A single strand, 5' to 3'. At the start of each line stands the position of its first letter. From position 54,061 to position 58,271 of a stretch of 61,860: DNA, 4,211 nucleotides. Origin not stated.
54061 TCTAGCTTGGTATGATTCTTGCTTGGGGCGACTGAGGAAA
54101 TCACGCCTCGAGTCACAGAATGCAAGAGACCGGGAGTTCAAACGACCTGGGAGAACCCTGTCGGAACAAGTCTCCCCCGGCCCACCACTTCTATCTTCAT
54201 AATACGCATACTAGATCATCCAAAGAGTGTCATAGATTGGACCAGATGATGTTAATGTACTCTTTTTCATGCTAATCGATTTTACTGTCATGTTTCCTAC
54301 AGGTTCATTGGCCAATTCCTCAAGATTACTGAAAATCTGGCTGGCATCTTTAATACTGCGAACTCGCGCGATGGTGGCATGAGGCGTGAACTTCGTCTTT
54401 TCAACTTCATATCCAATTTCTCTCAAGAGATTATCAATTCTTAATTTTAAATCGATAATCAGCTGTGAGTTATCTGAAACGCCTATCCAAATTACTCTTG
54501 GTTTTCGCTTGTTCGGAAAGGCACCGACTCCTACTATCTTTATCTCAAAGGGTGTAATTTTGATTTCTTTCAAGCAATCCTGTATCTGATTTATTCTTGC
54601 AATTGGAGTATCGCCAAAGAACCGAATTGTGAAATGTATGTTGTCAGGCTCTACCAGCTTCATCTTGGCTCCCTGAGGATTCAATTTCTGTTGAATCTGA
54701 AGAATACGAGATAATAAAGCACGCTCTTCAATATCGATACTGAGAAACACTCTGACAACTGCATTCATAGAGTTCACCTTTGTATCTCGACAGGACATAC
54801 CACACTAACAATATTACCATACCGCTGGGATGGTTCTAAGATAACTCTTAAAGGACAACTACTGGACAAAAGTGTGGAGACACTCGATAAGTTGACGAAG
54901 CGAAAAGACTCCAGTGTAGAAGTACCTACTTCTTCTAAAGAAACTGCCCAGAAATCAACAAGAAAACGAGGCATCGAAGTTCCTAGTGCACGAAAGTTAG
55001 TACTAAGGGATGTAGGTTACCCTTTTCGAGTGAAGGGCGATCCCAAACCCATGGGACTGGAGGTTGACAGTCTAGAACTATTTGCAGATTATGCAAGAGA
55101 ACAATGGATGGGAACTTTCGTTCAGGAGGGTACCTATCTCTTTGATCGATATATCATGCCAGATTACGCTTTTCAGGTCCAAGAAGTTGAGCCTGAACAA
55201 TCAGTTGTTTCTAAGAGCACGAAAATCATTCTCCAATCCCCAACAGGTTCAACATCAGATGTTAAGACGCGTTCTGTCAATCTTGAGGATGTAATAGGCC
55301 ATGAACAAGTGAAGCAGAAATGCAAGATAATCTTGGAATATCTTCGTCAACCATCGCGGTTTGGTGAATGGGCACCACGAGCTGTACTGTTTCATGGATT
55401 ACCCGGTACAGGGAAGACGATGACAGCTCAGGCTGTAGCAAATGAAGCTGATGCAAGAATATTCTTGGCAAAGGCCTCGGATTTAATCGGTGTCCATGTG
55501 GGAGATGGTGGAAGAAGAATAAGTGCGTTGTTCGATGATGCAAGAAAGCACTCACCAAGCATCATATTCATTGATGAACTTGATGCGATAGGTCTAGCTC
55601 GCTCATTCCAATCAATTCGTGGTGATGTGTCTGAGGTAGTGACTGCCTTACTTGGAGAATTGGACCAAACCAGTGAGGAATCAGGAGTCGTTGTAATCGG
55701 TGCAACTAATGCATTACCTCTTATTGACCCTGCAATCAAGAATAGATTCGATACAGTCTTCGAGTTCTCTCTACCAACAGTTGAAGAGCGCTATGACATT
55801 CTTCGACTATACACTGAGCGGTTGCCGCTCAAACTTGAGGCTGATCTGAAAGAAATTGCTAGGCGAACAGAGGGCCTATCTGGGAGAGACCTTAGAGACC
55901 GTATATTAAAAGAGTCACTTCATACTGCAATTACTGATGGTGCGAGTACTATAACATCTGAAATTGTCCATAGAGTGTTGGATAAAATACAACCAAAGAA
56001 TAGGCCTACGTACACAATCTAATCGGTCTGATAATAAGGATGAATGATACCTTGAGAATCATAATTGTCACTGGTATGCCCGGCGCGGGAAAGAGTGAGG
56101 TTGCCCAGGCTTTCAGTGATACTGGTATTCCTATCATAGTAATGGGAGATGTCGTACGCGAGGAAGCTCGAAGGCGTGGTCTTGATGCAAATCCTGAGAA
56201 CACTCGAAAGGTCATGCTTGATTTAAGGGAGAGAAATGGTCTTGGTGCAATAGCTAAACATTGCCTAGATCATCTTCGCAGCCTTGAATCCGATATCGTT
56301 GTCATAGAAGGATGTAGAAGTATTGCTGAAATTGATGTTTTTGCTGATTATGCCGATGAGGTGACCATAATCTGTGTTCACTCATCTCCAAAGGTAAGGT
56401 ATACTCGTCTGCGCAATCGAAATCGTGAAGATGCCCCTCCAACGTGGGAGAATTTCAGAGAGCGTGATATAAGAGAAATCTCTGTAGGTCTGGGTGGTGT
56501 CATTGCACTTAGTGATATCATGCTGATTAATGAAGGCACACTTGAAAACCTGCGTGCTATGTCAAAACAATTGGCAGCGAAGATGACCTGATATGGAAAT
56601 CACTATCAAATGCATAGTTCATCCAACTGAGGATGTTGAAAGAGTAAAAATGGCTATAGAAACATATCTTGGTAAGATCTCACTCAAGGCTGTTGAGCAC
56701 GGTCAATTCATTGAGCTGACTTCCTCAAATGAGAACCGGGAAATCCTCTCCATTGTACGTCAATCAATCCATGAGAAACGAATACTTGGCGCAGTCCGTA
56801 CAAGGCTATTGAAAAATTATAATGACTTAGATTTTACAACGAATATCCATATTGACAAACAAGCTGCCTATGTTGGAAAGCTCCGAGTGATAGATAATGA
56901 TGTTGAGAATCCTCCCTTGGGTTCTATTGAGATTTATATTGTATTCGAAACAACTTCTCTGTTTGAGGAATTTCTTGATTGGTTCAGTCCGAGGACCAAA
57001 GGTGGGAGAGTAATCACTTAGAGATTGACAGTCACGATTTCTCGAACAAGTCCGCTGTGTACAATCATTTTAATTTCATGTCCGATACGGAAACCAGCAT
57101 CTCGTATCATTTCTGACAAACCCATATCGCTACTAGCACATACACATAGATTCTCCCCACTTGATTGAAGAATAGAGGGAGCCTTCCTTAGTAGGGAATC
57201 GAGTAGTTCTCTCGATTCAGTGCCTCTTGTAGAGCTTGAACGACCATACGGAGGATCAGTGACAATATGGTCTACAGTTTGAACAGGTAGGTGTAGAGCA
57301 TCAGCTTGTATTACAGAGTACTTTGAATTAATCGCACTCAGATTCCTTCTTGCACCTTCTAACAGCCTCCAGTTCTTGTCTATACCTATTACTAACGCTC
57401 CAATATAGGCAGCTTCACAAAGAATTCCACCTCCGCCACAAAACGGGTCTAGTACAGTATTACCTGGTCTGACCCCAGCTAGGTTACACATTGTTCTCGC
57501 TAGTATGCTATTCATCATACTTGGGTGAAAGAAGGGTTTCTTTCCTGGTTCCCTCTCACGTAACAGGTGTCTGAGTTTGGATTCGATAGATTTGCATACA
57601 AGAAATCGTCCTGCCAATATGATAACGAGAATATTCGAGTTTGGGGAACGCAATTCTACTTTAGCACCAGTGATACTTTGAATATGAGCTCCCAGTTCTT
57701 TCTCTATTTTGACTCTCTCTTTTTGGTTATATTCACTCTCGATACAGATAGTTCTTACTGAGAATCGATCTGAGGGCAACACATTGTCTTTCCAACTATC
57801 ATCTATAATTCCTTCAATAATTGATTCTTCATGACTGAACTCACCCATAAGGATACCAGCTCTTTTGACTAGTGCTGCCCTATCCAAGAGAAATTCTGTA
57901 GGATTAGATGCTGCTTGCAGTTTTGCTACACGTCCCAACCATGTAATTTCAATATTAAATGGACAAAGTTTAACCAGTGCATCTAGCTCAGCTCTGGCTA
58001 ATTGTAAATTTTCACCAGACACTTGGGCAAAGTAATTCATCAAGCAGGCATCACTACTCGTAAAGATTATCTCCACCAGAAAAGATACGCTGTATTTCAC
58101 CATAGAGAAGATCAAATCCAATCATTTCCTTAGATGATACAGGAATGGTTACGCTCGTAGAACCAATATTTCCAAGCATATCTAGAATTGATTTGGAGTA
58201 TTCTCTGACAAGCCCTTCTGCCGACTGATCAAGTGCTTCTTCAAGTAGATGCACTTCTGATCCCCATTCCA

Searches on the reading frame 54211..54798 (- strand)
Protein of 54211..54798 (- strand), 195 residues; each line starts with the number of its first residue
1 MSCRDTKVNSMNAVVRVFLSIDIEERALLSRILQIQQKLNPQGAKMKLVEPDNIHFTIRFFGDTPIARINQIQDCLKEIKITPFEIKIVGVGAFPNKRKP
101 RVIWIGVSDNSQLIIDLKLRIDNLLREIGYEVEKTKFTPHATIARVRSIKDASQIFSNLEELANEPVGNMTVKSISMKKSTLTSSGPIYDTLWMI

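Call 42: search_protein_families(library=pfam, proteins=[window:54211-54798:-], max_evalue=0.1)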
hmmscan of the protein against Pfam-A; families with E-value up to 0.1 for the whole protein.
window:54211-54798:- (195 aa): 3 families
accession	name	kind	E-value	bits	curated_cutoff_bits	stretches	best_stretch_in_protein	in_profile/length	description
PF02834.22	LigT_PEase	-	4.3e-27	94.6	23.3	2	29-104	8-87/87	LigT like Phosphoesterase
PF10469.15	AKAP7_NLS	-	7.5e-13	49.3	24.4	1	18-155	4-158/208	AKAP7 2'5' RNA ligase-like domain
PF13563.12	2_5_RNA_ligase2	-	2.1e-11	44.5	27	1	49-176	21-144/152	2'-5' RNA ligase superfamily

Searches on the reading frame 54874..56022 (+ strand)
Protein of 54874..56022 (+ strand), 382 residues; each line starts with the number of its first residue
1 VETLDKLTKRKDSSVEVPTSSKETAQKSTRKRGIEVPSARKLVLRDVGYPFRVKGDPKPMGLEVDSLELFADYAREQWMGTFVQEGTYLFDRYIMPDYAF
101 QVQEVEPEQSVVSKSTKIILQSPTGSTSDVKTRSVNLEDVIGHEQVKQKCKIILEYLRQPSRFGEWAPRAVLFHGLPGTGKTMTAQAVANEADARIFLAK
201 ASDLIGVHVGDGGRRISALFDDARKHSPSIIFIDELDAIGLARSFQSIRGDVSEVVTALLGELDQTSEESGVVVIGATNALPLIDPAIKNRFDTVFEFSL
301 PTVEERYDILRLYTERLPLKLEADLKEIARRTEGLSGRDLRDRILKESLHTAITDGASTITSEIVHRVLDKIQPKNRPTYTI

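Call 45: search_protein_families(library=pfam, proteins=[window:54874-56022:+], max_evalue=0.001)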
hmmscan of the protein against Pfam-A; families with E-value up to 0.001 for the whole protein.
window:54874-56022:+ (382 aa): 8 families
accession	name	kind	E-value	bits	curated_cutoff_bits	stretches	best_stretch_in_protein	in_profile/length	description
PF00004.35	AAA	-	3.4e-34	118.6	21.2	1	171-299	1-130/131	ATPase family associated with various cellular activities (AAA)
PF23900.1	PRS2_N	-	1.1e-28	99.1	27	1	39-118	1-79/79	PRS2 N-terminal domain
PF23902.1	AAA_lid_PRS2_C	-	4.8e-15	55.9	34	1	304-372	2-70/73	PRS2 AAA+ lid C-terminal domain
PF17862.7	AAA_lid_3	-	4.8e-07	29.7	27.2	1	323-363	2-41/45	AAA+ lid domain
PF05496.18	RuvB_N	-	1.6e-06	28.5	27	1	133-238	2-95/159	Holliday junction DNA helicase RuvB P-loop domain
PF13191.12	AAA_16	-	1.6e-05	25.9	32.6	0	155-207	14-64/167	AAA ATPase domain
PF13401.12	AAA_22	-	9.6e-05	23.1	27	0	170-275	7-90/130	AAA domain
PF06068.19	TIP49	-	0.00049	19.8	23.8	1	137-196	23-78/347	TIP49 P-loop domain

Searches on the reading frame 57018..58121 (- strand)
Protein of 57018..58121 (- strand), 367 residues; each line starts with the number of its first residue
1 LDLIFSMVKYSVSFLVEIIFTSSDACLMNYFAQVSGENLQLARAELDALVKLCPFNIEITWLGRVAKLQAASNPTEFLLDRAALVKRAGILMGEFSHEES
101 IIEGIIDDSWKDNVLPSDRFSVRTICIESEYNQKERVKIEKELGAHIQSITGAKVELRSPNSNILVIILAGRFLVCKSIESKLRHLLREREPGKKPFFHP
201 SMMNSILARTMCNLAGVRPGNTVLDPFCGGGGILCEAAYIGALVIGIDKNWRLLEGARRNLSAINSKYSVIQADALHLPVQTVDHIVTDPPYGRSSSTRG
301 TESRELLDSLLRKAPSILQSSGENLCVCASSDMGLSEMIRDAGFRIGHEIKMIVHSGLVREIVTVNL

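Call 45: search_protein_families(library=pfam, proteins=[window:57018-58121:-], max_evalue=0.001)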
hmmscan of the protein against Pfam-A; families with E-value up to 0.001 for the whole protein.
window:57018-58121:- (367 aa): 9 families
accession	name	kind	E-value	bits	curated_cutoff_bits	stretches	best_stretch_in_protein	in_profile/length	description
PF01170.24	UPF0020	-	1.2e-30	107.2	22.3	1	192-358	1-193/197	RMKL-like, methyltransferase domain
PF01555.25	N6_N4_Mtase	-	1.6e-08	35.2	26.7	1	194-256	158-218/221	DNA methylase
PF05175.20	MTS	-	3.9e-08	33.6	23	1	219-340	31-151/170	Methyltransferase small domain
PF13847.12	Methyltransf_31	-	1.3e-07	31.8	27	1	219-320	3-103/145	Methyltransferase domain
PF13649.12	Methyltransf_25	-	7.2e-06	27.1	27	1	223-287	1-69/97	Methyltransferase domain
PF03602.21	Cons_hypoth95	-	1.8e-05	24.9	24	1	219-296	41-127/182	Conserved hypothetical protein 95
PF09445.16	Methyltransf_15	-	3.5e-05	23.9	22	1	221-293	2-82/165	RNA cap guanine-N2 methyltransferase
PF11599.14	AviRa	-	4.5e-05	23.5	25.7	0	270-331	149-212/232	RRNA methyltransferase AviRa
PF02384.22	N6_Mtase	-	0.00053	19.8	20.4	0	196-296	27-139/311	N-6 DNA Methylase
